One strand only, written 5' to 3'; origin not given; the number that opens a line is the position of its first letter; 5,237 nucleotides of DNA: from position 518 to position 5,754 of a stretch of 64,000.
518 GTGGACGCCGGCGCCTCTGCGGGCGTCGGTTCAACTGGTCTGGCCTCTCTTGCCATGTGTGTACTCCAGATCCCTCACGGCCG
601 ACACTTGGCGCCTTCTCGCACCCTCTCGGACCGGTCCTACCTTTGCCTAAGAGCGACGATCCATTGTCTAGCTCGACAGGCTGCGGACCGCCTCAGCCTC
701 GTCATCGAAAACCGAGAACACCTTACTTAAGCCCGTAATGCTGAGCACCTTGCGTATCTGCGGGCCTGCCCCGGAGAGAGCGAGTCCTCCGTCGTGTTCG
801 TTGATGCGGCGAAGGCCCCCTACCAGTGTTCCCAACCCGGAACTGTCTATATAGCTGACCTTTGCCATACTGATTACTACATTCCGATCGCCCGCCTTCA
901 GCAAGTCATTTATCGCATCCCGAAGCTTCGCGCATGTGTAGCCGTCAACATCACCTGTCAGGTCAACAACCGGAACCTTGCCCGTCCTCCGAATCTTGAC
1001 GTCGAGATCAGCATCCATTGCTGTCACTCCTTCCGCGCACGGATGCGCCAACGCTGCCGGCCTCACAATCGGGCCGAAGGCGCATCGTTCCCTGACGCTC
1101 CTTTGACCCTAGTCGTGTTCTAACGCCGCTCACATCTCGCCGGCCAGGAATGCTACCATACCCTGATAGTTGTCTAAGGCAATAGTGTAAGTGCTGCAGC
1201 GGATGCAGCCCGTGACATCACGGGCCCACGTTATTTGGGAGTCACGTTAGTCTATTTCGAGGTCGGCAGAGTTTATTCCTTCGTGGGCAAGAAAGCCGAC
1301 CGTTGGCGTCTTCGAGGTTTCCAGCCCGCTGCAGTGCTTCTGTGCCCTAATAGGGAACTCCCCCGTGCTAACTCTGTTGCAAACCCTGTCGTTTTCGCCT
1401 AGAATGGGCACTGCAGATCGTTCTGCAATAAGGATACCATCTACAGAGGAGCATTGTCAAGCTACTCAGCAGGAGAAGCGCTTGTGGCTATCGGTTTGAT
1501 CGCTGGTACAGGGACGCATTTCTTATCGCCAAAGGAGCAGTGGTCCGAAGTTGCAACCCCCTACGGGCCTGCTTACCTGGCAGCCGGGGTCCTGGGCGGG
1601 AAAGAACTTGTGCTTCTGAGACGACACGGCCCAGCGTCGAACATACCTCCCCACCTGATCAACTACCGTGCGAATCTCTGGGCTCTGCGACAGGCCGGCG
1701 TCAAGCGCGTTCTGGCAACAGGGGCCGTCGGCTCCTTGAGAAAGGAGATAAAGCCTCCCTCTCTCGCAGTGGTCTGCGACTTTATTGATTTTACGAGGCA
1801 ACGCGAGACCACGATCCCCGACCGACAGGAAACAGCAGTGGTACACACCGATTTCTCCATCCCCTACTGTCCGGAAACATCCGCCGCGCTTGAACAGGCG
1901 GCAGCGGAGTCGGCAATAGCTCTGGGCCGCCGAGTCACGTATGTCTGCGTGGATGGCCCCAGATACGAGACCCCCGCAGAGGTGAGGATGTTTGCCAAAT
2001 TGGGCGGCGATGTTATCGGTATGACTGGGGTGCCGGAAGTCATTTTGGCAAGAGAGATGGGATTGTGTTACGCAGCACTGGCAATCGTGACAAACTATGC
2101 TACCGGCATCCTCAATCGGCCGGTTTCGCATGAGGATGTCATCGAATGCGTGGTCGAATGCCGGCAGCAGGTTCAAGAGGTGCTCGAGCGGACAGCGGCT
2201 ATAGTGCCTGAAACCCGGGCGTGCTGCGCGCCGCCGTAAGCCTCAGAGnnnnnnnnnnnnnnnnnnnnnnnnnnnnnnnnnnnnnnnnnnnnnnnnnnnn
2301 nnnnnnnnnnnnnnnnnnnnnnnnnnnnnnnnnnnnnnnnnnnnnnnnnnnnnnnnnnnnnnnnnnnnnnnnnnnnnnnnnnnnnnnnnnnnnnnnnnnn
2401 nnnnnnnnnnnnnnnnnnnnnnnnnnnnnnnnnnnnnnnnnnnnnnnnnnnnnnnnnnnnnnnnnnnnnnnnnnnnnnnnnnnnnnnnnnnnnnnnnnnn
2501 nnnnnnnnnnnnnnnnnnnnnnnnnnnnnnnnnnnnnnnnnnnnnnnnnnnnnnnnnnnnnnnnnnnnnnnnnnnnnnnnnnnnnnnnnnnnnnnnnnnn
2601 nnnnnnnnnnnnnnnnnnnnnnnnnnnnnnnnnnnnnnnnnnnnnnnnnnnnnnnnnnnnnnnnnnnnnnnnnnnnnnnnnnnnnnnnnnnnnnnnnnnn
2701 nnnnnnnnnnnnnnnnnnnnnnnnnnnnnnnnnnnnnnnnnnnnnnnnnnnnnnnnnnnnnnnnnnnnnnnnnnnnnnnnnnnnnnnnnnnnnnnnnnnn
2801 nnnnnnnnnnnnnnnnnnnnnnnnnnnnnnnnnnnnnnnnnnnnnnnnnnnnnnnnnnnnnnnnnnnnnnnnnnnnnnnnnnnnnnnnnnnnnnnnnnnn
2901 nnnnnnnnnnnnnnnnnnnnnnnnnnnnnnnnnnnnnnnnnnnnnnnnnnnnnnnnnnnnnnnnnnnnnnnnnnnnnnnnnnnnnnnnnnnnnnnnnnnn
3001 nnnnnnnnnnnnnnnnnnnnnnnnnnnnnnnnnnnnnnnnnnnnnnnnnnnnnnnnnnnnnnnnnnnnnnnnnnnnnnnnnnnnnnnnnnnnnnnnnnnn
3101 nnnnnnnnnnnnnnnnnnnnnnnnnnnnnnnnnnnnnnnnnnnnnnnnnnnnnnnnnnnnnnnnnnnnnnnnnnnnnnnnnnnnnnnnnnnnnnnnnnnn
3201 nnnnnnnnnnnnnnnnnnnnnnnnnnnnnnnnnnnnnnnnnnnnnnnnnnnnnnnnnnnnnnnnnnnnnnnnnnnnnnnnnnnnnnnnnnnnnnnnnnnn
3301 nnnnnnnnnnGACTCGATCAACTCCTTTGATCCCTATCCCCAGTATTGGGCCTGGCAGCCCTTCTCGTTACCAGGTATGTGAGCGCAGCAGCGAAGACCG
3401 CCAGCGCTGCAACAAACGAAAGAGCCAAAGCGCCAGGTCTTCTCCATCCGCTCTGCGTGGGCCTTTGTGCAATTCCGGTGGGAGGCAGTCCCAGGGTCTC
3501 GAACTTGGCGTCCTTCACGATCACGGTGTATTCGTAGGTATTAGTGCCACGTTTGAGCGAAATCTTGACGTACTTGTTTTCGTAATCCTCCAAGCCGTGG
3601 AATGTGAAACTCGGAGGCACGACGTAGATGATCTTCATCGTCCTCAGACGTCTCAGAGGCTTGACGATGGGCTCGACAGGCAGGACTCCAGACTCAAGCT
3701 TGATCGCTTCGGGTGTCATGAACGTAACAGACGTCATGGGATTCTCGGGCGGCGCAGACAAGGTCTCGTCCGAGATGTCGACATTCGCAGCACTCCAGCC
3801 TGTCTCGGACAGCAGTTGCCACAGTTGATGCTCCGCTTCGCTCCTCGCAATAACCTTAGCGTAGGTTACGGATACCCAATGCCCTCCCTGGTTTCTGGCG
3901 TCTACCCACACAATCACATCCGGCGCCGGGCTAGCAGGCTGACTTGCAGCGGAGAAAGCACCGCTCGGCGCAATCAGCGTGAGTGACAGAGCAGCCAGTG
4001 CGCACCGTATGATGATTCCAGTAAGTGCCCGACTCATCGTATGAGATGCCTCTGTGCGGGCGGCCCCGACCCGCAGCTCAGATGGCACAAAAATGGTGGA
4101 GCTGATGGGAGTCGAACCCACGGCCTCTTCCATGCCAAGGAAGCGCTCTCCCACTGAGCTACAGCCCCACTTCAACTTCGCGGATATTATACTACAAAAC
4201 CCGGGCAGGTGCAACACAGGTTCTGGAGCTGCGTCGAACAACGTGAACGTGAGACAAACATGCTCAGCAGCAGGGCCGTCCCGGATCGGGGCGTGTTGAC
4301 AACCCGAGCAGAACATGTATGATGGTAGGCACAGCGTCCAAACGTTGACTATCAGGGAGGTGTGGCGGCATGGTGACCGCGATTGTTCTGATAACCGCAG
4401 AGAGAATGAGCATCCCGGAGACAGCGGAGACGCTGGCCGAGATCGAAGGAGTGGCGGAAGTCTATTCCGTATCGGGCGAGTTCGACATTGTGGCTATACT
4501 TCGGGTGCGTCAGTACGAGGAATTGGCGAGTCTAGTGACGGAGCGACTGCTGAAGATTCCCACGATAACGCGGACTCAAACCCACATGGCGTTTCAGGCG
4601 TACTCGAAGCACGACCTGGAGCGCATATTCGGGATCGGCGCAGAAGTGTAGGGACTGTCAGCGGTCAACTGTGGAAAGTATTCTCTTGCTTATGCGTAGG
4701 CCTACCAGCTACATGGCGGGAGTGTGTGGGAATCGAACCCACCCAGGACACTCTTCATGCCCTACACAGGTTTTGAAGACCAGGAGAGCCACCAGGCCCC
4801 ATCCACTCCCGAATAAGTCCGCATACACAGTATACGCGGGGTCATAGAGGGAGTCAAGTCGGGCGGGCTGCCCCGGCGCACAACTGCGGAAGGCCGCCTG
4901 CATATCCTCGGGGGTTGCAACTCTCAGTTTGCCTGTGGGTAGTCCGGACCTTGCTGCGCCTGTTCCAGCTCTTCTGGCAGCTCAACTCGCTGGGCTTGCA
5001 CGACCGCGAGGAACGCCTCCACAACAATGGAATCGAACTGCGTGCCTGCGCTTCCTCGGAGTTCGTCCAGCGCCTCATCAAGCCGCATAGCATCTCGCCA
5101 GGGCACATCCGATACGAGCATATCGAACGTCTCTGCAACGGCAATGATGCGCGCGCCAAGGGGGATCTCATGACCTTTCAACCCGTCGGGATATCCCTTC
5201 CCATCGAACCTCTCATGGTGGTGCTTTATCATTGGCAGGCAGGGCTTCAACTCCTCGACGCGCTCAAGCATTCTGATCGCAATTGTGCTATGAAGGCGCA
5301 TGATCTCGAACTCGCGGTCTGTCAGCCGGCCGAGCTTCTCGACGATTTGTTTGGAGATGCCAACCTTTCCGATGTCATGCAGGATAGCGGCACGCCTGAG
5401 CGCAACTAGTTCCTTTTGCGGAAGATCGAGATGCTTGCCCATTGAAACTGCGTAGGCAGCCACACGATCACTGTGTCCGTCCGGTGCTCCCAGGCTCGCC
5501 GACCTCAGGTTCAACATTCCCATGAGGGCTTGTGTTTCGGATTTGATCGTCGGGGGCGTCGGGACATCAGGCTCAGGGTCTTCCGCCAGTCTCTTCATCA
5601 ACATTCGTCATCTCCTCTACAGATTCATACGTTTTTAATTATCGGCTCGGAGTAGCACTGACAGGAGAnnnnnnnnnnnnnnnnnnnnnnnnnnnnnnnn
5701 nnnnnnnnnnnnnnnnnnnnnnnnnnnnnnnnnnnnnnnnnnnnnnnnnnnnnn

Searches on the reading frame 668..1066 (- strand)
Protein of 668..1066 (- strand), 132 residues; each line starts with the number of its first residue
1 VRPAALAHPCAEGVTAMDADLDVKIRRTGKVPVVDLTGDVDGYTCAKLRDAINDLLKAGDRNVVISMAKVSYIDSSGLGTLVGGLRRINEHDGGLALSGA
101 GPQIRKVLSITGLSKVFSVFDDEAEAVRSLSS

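Call 38: search_protein_families(library=pfam, proteins=[window:668-1066:-], max_evalue=0.01)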
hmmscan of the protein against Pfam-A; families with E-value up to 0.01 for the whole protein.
window:668-1066:- (132 aa): 2 families
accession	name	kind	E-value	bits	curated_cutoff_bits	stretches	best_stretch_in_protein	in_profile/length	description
PF01740.26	STAS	-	7.1e-21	74.4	22.6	1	24-126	3-106/106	STAS domain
PF13466.11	STAS_2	-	8.9e-16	58.3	29.2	1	34-113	1-79/80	STAS domain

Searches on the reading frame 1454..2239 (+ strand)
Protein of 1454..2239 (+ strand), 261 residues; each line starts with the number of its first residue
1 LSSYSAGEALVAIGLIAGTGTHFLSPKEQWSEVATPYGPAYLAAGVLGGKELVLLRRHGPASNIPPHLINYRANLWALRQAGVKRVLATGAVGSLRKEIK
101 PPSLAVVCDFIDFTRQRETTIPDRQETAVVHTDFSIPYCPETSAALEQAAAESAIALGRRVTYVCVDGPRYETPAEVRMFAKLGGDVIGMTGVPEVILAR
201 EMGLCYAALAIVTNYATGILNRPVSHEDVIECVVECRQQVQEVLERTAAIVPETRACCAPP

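Call 7: search_protein_families(library=pfam, proteins=[window:1454-2239:+])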
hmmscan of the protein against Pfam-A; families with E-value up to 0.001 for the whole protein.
window:1454-2239:+ (261 aa): 1 family
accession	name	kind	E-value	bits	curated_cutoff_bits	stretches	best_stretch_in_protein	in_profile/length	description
PF01048.26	PNP_UDP_1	-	4.1e-46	157.7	25.1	1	13-247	2-231/233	Phosphorylase superfamily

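Call 37: find_encoding_contigs(protein=window:1484-2239:+, flank=10000, max_places=3)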
Protein window:1484-2239:+ (251 aa): 6 contigs read that carry it; 3 places shown.
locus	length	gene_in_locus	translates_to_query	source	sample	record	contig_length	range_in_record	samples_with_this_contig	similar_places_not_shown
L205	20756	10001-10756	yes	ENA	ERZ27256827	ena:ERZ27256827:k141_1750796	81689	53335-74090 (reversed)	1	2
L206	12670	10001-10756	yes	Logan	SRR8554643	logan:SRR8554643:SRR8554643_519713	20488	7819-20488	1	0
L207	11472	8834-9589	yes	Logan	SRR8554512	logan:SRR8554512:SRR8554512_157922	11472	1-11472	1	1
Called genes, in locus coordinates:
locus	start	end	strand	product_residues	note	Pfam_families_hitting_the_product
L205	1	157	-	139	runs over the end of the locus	PF00072:Response_reg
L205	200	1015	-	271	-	PF21948:LplA-B_cat, PF03099:BPL_LplA_LipB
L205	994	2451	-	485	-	PF02347:GDC-P, PF00266:Aminotran_5, PF21478:GcvP2_C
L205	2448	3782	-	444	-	PF02347:GDC-P, PF00266:Aminotran_5 (weak)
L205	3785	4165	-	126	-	PF01597:GCV_H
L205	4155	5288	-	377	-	PF01571:GCV_T, PF08669:GCV_T_C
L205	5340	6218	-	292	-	PF02574:S-methyl_trans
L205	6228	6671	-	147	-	PF00571:CBS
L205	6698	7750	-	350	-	-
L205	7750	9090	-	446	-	PF13439:Glyco_transf_4, PF00534:Glycos_transf_1, PF13692:Glyco_trans_1_4, PF13524:Glyco_trans_1_2 (weak)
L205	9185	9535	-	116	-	PF01740:STAS, PF13466:STAS_2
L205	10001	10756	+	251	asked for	PF01048:PNP_UDP_1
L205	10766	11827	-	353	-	PF00437:T2SSE, PF13555:AAA_29 (faint)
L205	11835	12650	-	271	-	-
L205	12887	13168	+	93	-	PF01037:AsnC_trans_reg, PF22482:AsnC_trans_reg_3 (weak)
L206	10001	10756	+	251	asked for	PF01048:PNP_UDP_1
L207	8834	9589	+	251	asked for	PF01048:PNP_UDP_1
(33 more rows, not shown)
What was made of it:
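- Tried and rejected: Extension past the window start (call 37).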

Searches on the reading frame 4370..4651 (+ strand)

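Call 39: search_protein_families(library=ncbifam, proteins=[window:4370-4651:+], max_evalue=0.001)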
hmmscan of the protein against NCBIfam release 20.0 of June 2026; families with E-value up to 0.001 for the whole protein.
window:4370-4651:+ (93 aa): 6 families
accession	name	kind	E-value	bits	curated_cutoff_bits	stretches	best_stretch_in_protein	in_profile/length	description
NF041396.1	TranRegLrp_Halo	equivalog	8.5e-10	38.7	190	1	2-82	65-144/149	HTH-type transcriptional regulator Lrp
NF040947.1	trans_reg_LysM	equivalog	1.8e-09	37.5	180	1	2-74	60-132/136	HTH-type transcriptional regulator LysM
NF008370.0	PRK11169.1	equivalog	8.5e-06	25.5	233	1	17-75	92-150/164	leucine-responsive transcriptional regulator Lrp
NF008384.0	PRK11179.1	equivalog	8.8e-05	22.4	227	1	14-77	82-145/153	transcriptional regulator AsnC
NF040820.1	trans_reg_LrpA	equivalog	0.00012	22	250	1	9-69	71-131/141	HTH-type transcriptional regulator LrpA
NF041395.1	TranRegLrpA1_Halo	equivalog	0.00013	21.9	250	1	4-70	67-133/142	HTH-type transcriptional regulator LrpA1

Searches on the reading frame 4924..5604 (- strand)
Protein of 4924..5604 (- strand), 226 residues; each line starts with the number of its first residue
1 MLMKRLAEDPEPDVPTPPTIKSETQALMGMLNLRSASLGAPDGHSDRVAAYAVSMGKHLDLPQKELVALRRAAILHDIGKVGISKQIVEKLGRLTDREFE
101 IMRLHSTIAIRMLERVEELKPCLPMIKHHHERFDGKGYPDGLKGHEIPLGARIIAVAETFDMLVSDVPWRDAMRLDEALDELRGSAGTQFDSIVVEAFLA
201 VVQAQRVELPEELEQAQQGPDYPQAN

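Call 7: search_protein_families(library=pfam, proteins=[window:4924-5604:-])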
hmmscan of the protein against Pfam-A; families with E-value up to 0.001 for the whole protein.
window:4924-5604:- (226 aa): 2 families
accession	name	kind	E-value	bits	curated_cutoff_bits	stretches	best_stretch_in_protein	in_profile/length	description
PF13487.12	HD_5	-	8e-41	140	27.2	1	38-192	11-168/170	HD domain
PF01966.28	HD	-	7e-21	75.1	22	1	43-162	3-115/116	HD domain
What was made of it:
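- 4924..5604 (-): HD_5 / HD-GYP-like phosphohydrolase gene, 226 aa, between selA and selC. It is a conserved neighbour with no demonstrated role in the Sec pathway. Pfam HD_5 140 bits (call 7).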

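Call 39: search_protein_families(library=ncbifam, proteins=[window:4924-5604:-], max_evalue=0.001)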
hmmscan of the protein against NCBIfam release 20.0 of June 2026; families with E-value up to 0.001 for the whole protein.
window:4924-5604:- (226 aa): 4 families
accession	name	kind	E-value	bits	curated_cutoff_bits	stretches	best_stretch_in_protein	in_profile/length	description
NF053512.1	nitric_RR_NosR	exception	8.4e-42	143.7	400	1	25-209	179-361/422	response regulator c-di-GMP phosphodiesterase, NosR family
TIGR00277.1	HDIG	domain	8.4e-07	28.8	27.6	1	44-131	8-83/84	HDIG domain-containing metalloprotein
TIGR02621.3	cas3_GSU0051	exception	5.1e-05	22.3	400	1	43-81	673-711/854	type I-G CRISPR-associated helicase/endonuclease Cas3g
TIGR03319.1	RNase_Y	equivalog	0.00012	20.7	454.35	1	20-132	309-403/514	ribonuclease Y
